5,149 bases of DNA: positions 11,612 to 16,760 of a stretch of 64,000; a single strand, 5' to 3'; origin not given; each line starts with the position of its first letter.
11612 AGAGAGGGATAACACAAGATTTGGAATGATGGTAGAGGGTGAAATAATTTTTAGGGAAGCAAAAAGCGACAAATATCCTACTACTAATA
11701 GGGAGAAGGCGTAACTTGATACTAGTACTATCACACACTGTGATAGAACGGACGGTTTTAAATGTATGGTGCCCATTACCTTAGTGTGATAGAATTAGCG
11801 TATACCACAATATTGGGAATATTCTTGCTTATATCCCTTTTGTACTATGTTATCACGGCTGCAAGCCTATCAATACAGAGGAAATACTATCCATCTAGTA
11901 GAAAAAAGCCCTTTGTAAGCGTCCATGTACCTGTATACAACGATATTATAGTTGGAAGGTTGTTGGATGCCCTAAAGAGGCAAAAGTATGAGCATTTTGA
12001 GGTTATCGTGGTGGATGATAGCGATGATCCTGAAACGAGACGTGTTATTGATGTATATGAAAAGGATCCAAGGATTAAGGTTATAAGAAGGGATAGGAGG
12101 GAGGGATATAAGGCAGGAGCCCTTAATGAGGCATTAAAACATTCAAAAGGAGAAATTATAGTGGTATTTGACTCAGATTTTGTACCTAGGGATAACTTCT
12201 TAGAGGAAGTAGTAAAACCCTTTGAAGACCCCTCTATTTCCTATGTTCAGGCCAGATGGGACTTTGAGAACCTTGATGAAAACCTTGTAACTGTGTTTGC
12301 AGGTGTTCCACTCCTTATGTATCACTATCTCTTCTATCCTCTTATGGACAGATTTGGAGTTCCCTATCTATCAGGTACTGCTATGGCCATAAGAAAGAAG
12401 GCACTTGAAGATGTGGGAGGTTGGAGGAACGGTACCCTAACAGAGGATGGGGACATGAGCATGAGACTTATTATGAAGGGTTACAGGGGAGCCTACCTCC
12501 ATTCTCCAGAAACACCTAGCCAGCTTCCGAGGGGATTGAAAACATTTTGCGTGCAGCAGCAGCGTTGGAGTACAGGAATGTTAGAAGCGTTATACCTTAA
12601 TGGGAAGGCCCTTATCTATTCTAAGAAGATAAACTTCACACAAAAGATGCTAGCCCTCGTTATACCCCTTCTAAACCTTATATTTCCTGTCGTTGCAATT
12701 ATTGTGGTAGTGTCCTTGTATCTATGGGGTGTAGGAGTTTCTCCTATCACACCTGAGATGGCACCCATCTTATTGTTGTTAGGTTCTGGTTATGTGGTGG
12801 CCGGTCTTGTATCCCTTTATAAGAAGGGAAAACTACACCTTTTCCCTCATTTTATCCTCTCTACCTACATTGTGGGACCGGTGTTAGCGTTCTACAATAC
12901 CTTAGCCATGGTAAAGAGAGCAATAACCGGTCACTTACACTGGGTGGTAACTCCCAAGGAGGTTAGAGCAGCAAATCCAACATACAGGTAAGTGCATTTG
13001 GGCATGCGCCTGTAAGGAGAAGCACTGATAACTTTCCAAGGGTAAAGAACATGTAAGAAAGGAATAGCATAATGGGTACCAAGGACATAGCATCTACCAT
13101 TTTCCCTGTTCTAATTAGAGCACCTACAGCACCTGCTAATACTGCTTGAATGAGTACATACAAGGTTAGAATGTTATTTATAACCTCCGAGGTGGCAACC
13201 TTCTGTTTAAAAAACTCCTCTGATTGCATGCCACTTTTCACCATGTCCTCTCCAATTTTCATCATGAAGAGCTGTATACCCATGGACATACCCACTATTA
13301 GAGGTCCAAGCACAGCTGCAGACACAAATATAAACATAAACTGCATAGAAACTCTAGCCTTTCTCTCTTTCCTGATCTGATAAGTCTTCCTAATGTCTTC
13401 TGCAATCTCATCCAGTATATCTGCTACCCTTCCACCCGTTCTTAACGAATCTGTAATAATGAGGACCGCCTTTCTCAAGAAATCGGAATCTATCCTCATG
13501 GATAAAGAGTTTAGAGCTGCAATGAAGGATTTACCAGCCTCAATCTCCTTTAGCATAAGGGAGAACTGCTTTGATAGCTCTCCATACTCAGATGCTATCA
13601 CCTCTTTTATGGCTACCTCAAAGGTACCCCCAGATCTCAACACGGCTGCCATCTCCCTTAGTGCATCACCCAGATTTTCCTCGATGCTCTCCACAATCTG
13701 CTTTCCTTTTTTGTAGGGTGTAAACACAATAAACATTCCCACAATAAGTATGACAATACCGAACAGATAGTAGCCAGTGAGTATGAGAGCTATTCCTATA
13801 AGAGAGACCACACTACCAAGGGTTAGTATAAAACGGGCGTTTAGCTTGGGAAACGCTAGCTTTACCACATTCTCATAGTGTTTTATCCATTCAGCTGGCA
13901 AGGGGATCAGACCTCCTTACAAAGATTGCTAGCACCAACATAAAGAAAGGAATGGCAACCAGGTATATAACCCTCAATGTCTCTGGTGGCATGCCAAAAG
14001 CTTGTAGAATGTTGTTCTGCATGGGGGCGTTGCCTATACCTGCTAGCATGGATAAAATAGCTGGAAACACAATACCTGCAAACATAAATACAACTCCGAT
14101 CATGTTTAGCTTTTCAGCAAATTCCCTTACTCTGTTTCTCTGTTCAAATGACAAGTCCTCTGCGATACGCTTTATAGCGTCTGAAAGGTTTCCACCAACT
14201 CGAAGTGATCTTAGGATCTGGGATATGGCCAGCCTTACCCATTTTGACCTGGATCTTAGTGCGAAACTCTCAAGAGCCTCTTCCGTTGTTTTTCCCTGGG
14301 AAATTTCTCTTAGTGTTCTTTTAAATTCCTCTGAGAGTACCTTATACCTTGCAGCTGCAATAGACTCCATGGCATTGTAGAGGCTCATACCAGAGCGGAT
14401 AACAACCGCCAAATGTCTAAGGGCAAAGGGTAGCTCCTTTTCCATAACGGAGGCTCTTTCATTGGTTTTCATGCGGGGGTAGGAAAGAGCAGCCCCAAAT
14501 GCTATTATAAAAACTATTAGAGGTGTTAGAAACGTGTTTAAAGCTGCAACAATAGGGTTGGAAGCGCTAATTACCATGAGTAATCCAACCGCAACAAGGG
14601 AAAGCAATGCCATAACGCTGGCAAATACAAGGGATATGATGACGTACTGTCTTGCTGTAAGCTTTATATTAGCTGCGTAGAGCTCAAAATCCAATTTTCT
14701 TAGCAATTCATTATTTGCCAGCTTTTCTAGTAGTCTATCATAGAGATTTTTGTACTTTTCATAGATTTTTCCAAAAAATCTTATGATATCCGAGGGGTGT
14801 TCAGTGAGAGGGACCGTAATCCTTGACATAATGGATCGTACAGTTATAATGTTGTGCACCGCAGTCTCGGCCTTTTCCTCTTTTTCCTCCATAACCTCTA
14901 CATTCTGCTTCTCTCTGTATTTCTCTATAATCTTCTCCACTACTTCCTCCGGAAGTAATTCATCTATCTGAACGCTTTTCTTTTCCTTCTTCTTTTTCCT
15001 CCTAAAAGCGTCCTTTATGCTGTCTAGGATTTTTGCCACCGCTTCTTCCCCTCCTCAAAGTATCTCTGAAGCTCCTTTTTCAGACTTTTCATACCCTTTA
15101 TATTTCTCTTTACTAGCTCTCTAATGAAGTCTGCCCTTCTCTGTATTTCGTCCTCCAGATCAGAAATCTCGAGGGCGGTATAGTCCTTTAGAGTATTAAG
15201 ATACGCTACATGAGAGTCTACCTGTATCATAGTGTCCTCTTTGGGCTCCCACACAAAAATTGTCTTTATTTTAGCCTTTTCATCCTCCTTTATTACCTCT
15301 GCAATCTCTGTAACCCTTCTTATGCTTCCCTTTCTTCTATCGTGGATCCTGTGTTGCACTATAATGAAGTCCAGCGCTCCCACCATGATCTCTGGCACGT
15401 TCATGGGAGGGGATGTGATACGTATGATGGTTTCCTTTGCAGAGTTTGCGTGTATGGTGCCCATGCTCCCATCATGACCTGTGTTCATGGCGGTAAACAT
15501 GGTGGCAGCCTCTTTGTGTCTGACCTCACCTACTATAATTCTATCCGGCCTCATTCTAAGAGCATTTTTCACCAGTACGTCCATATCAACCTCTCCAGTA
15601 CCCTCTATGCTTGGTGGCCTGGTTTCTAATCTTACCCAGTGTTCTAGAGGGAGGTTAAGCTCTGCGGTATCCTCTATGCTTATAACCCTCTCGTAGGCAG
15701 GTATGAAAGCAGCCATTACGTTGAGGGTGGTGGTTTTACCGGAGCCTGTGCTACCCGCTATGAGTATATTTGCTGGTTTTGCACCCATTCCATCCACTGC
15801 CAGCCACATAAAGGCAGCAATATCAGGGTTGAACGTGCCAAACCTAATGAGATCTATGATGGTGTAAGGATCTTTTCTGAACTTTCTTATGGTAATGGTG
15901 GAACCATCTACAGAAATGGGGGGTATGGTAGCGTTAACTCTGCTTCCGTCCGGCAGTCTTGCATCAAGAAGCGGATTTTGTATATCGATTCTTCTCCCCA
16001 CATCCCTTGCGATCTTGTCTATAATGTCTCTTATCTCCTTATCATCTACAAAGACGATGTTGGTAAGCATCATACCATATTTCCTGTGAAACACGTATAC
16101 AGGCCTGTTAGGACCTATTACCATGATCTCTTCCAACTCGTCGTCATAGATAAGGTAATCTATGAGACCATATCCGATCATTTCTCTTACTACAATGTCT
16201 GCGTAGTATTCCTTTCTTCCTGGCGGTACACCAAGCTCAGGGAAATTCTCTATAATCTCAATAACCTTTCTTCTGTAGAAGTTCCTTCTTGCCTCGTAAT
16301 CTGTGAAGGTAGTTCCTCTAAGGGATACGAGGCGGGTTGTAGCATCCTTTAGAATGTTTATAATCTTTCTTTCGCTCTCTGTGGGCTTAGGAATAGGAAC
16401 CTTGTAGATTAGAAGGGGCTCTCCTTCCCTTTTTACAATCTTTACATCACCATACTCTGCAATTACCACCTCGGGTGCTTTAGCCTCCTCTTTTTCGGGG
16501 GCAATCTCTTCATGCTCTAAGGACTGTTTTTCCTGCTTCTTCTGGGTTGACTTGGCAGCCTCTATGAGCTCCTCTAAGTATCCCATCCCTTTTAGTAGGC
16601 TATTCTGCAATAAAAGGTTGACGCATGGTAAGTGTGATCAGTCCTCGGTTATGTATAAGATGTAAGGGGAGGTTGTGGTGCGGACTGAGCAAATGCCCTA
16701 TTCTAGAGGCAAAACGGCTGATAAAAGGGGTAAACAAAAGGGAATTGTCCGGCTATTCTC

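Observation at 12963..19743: Tad/Flp-like type IV pilus core in an archaeon: split TadB/TadC platforms, CpaF-type ATPase and a 6-gene Flp pilin/pseudopilin operon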

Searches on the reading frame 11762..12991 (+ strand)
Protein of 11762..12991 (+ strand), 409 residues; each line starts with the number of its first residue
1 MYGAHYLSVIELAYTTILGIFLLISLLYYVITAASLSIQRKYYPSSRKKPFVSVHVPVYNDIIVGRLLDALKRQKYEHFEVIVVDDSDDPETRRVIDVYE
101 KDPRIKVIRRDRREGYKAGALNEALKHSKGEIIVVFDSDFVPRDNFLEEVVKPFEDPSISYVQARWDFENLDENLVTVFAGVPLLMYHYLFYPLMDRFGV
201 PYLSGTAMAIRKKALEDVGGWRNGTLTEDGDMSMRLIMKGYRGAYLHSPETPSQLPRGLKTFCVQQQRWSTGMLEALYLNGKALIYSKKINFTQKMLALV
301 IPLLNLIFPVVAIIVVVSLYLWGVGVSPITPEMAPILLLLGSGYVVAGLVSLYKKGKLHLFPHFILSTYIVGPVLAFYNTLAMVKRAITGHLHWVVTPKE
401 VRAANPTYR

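Call 26: search_protein_families(library=pfam, proteins=[window:11762-12991:+], max_evalue=1)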
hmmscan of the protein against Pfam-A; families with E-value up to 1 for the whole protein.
window:11762-12991:+ (409 aa): 7 families
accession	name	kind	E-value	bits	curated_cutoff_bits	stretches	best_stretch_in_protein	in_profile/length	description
PF00535.33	Glycos_transf_2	-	5.3e-32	111.5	23.3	1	53-218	1-167/168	Glycosyl transferase family 2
PF13641.12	Glyco_tranf_2_3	-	6.2e-30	105.4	27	1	52-272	3-230/230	Glycosyltransferase like family 2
PF13632.12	Glyco_trans_2_3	-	1.2e-22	81.2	27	1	132-321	1-191/198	Glycosyl transferase family group 2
PF13506.12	Glyco_transf_21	-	1.8e-11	44.2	21.7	1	104-270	5-173/174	Glycosyl transferase family 21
PF03552.20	Cellulose_synt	-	0.0012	17.9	24.7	1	220-321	416-517/722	Cellulose synthase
PF10111.15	Glyco_tranf_2_2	-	0.015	15.2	27.3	1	64-146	16-99/276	Glycosyltransferase like family 2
PF13704.12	Glyco_tranf_2_4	-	0.041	14.8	27.5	1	63-139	6-81/98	Glycosyl transferase family 2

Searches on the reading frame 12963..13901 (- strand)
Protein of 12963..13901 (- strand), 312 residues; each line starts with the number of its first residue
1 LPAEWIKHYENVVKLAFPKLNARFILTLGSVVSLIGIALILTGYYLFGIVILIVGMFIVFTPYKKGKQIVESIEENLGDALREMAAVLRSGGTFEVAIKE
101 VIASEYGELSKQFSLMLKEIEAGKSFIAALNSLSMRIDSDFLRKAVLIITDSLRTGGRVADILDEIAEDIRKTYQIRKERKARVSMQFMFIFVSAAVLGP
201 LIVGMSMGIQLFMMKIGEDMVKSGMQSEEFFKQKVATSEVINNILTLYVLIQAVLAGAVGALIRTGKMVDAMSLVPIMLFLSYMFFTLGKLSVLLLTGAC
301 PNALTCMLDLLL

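Call 3: search_protein_families(library=pfam, proteins=[window:12963-13901:-], max_evalue=1)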
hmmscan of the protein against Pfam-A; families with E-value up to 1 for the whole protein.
window:12963-13901:- (312 aa): 3 families
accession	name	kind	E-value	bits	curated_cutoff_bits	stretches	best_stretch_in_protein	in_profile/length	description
PF00482.28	T2SSF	-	7e-18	65.2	25.2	1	80-205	1-123/125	Type II secretion system (T2SS), protein F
PF11381.13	DUF3185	-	0.13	12.7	25.3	1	46-80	2-36/59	Protein of unknown function (DUF3185)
PF13402.12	Peptidase_M60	-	0.2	11.6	25.8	0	225-250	138-163/275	Peptidase M60, enhancin and enhancin-like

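Call 4: search_protein_families(library=ncbifam, proteins=[window:12963-13901:-], max_evalue=1)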
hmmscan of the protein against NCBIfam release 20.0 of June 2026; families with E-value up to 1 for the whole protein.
window:12963-13901:- (312 aa): 4 families
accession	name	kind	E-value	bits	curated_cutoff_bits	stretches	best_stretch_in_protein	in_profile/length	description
NF004705.1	PRK06041.1-3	equivalog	6.8e-10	38.5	400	1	19-282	188-447/465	archaellar assembly protein ArlJ/FlaJ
NF046075.1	UpsF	equivalog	4.8e-07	28.9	400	1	30-259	266-464/484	membrane pilin protein UpsF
NF004704.2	PRK06041.1-2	equivalog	1.7e-05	23.8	550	1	47-293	303-550/555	archaellar assembly protein ArlJ/FlaJ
NF007423.1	PRK09966.1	equivalog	0.031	13.1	325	1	32-131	133-232/390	diguanylate cyclase DgcN/YfiN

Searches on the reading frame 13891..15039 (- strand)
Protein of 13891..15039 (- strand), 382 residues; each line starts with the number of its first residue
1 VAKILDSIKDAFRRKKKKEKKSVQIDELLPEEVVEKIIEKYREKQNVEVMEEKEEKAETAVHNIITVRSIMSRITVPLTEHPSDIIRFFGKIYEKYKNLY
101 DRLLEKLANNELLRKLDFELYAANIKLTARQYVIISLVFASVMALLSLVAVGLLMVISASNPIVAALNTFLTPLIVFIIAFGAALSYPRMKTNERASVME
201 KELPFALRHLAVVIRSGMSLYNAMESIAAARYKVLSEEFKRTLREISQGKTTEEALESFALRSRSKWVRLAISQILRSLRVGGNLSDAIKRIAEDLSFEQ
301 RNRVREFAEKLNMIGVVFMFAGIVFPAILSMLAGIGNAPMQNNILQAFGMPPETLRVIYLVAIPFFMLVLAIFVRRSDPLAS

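Call 3: search_protein_families(library=pfam, proteins=[window:13891-15039:-], max_evalue=1)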
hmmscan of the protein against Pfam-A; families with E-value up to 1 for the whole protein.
window:13891-15039:- (382 aa): 2 families
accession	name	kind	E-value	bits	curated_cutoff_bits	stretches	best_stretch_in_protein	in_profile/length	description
PF00482.28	T2SSF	-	8.4e-22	77.9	25.2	1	206-332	1-124/125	Type II secretion system (T2SS), protein F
PF00335.26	Tetraspanin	-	0.46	10.6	32.1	1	129-202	42-111/225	Tetraspanin family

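Call 4: search_protein_families(library=ncbifam, proteins=[window:13891-15039:-], max_evalue=1)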
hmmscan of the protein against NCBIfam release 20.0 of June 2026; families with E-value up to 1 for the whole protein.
window:13891-15039:- (382 aa): 7 families
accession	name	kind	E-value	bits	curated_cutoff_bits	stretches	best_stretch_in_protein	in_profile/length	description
NF046075.1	UpsF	equivalog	2.5e-11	43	400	1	106-346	11-231/484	membrane pilin protein UpsF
NF004704.2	PRK06041.1-2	equivalog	1.5e-05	23.9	550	2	124-244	5-121/555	archaellar assembly protein ArlJ/FlaJ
NF004705.1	PRK06041.1-3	equivalog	0.006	15.6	400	1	147-372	193-423/465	archaellar assembly protein ArlJ/FlaJ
NF002258.1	PRK01192.1-1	equivalog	0.0099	15.8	68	1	7-57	26-76/83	50S ribosomal protein L31e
NF005621.0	PRK07375.1-6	equivalog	0.011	15.5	126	1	142-221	11-91/120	putative monovalent cation/H+ antiporter subunit C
TIGR03595.1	Obg_CgtA_exten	equivalog_domain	0.1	12.5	37.65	1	287-316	16-45/70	Obg family GTPase CgtA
NF041236.1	CAS_III-E_sigma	exception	0.19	11.6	100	1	8-98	89-171/206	type III-E CRISPR-associated RpoE-like sigma factor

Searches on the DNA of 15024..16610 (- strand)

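Call 60: search_rna_families(sources=[L003, L006], threshold=gathering)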
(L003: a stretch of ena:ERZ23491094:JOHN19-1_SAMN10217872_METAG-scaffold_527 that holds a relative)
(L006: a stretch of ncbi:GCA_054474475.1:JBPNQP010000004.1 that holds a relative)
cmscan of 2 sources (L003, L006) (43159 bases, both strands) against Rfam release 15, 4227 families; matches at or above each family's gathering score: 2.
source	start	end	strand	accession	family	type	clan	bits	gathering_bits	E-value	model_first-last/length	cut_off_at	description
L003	8508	8753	+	RF00373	RNaseP_arch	Gene; ribozyme;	CL00002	135.4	84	5.3e-38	1-288/288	no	Archaeal RNase P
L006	8509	8755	+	RF00373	RNaseP_arch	Gene; ribozyme;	CL00002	126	84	4.6e-35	1-288/288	no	Archaeal RNase P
